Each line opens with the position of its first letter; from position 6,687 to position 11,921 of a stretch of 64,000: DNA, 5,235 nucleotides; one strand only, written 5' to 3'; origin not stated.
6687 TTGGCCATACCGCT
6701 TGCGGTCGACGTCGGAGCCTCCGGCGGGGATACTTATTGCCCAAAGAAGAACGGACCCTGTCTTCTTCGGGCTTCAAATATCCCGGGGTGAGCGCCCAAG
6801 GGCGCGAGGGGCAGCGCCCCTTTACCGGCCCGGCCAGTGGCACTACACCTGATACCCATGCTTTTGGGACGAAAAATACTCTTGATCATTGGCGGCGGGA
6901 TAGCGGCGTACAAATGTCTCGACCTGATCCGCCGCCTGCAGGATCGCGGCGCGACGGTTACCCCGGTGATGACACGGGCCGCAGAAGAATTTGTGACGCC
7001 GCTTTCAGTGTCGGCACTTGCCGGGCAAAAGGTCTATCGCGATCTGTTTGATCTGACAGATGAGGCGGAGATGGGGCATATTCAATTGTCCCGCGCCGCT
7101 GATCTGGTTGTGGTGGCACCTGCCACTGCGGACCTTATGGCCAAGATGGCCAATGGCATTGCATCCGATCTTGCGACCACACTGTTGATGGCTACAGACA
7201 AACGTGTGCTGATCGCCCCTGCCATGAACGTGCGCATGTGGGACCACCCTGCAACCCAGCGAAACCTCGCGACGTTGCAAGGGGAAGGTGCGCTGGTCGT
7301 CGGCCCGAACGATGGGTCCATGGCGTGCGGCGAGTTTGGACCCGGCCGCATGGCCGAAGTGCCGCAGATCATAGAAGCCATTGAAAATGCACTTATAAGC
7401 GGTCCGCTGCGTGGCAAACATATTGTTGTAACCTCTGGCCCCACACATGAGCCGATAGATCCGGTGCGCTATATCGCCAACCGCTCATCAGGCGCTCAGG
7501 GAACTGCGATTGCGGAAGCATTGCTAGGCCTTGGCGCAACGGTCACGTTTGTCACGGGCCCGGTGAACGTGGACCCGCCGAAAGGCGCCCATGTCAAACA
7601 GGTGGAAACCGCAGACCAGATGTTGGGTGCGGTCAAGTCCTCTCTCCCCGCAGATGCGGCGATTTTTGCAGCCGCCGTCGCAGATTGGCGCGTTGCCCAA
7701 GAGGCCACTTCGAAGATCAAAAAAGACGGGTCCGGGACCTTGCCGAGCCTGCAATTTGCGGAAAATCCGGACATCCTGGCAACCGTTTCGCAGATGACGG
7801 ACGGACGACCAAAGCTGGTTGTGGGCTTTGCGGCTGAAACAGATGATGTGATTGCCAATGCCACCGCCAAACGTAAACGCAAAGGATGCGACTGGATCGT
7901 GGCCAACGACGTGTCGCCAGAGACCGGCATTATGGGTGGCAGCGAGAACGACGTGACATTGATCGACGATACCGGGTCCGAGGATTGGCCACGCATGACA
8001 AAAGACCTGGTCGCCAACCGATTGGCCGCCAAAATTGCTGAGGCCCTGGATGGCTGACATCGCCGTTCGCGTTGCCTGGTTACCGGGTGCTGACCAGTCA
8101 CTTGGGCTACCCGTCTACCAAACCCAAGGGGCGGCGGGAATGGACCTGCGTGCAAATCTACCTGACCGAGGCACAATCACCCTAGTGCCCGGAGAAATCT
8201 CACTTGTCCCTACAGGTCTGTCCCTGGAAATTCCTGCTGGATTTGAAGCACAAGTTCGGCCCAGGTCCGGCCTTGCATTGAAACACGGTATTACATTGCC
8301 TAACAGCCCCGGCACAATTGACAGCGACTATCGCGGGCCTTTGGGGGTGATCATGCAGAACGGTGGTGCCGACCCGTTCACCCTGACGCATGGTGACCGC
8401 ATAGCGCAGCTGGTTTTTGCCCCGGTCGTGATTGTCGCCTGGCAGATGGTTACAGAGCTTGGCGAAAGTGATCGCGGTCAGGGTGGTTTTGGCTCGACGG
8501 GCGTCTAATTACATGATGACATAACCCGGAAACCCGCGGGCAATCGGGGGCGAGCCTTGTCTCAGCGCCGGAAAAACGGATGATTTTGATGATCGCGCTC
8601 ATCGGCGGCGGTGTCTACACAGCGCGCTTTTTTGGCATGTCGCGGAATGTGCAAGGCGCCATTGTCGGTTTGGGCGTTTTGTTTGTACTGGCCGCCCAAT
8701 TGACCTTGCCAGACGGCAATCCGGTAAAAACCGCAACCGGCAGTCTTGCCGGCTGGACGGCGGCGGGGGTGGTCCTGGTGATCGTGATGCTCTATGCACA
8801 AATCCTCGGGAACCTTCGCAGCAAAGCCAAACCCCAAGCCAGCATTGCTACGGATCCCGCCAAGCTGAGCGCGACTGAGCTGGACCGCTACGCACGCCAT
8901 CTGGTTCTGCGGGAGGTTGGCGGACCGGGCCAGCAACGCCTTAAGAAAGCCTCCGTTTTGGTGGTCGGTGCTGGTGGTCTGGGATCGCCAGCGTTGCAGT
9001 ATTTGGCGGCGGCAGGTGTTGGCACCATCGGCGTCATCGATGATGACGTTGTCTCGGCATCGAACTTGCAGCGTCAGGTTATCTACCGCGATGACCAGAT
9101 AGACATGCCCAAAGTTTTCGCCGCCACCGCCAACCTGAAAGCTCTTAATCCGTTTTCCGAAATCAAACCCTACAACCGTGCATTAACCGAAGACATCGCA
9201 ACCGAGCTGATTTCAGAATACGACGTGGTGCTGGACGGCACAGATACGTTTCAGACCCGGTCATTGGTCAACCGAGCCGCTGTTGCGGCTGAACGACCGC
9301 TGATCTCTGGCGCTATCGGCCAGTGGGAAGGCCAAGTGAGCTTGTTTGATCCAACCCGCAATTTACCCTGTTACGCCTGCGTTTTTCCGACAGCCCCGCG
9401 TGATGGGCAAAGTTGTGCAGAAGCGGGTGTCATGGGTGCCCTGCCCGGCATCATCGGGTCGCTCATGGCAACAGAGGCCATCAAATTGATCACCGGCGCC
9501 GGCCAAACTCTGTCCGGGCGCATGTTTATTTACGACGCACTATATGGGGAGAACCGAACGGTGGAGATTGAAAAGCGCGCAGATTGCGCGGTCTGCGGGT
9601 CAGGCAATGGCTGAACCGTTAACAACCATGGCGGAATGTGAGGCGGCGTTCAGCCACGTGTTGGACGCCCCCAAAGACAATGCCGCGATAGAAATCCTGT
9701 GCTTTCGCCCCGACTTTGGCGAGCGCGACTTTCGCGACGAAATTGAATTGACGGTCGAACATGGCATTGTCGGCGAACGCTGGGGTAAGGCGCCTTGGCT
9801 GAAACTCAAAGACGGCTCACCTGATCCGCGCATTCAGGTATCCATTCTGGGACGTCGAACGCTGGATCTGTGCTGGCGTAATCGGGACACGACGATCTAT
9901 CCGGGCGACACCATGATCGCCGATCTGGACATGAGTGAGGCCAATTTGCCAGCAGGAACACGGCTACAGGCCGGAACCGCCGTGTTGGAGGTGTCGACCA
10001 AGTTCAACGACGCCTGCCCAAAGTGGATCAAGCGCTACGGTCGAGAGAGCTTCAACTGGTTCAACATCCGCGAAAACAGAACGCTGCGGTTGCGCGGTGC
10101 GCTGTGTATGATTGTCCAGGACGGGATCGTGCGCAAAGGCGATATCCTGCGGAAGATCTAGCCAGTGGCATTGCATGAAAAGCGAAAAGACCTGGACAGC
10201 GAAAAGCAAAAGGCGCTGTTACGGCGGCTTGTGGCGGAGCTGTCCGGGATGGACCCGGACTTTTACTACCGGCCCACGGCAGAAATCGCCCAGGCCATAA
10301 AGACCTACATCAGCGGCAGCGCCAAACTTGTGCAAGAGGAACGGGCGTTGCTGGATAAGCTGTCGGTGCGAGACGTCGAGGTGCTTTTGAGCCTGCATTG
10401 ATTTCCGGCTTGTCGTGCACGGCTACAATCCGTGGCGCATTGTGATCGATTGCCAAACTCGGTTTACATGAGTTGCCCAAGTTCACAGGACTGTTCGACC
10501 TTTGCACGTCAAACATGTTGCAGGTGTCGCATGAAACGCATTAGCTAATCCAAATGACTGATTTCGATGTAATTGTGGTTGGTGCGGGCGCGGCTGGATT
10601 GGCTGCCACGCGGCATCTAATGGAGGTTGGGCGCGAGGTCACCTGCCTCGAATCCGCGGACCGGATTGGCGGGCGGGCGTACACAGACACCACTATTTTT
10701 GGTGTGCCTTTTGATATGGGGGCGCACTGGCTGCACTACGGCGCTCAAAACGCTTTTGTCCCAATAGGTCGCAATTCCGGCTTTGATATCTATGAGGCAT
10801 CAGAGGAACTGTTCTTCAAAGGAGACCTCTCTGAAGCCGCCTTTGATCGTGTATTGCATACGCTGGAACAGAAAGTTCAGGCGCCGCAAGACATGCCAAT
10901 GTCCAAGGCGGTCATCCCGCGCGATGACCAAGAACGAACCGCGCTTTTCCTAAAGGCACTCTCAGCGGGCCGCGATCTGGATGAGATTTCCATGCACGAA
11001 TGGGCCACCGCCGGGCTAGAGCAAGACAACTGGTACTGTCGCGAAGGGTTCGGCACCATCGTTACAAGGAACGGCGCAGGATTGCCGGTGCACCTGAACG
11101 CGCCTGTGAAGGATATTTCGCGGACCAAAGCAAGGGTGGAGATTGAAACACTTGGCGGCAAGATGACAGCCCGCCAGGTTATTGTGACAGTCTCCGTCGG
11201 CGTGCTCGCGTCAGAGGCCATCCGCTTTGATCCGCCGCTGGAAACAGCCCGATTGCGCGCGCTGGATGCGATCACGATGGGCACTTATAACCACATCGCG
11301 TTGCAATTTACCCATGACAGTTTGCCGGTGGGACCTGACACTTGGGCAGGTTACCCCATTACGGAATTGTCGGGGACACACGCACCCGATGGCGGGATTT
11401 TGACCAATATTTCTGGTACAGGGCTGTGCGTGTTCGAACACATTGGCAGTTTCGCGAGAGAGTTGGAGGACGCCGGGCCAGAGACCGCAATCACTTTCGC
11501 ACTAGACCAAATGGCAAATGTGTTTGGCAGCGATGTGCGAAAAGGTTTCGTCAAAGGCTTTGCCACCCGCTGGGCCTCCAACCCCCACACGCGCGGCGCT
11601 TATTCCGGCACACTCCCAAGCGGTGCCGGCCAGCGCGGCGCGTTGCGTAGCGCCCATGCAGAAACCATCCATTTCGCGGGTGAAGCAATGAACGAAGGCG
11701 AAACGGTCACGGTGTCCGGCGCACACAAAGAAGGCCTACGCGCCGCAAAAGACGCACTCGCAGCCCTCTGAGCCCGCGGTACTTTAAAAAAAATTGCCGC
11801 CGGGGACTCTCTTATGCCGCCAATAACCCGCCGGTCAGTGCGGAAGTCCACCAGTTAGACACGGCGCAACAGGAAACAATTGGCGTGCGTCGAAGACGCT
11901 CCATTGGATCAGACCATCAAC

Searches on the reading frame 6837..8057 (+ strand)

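Call 44: search_protein_families(library=pfam, proteins=[window:6837-8057:+], max_evalue=0.0001)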
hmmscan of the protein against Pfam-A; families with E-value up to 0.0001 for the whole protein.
window:6837-8057:+ (406 aa): 2 families
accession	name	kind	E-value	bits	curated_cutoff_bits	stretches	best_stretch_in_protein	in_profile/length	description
PF04127.22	DFP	-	1.3e-67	227.7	22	1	191-376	1-186/186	DNA/pantothenate metabolism flavoprotein C-terminal domain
PF02441.25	Flavoprotein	-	1.9e-34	119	22.7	1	13-185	2-161/162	Flavoprotein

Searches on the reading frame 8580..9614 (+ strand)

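Call 44: search_protein_families(library=pfam, proteins=[window:8580-9614:+], max_evalue=0.0001)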
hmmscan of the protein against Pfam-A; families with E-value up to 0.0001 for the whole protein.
window:8580-9614:+ (344 aa): 1 family
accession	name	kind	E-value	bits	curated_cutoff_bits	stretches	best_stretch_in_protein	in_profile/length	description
PF00899.27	ThiF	-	3.8e-75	252.6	28.1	1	104-337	1-237/238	ThiF family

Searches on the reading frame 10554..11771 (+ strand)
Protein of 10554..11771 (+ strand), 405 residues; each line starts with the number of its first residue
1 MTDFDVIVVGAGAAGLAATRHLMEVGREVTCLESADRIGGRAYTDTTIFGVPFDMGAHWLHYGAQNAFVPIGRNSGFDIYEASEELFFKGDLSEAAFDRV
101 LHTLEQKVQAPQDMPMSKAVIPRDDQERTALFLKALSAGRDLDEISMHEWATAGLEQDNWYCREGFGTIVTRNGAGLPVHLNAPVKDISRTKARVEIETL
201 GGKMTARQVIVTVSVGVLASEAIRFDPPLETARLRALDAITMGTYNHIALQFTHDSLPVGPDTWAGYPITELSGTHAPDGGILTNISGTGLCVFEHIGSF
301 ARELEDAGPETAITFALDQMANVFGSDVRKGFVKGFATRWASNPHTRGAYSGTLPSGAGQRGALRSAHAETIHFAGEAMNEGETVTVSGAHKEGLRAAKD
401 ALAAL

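Call 31: search_protein_families(library=pfam, proteins=[window:10554-11771:+], max_evalue=0.00001)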
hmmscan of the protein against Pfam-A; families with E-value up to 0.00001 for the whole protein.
window:10554-11771:+ (405 aa): 5 families
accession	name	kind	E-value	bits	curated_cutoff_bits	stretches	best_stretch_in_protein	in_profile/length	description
PF01593.30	Amino_oxidase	-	3e-46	159.1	19.8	2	147-401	184-442/443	Flavin containing amine oxidoreductase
PF13450.12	NAD_binding_8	-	8.2e-14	52.1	21.9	1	8-62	1-54/68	NAD(P)-binding Rossmann-like domain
PF01266.30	DAO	-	3.1e-07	30.7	27.9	1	5-134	1-107/353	FAD dependent oxidoreductase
PF13738.12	Pyr_redox_3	-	2.8e-06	27.3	30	0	176-212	95-131/305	Pyridine nucleotide-disulphide oxidoreductase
PF03486.20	HI0933_like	-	9.3e-06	25.7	50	0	4-39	1-36/244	HI0933-like protein Rossmann domain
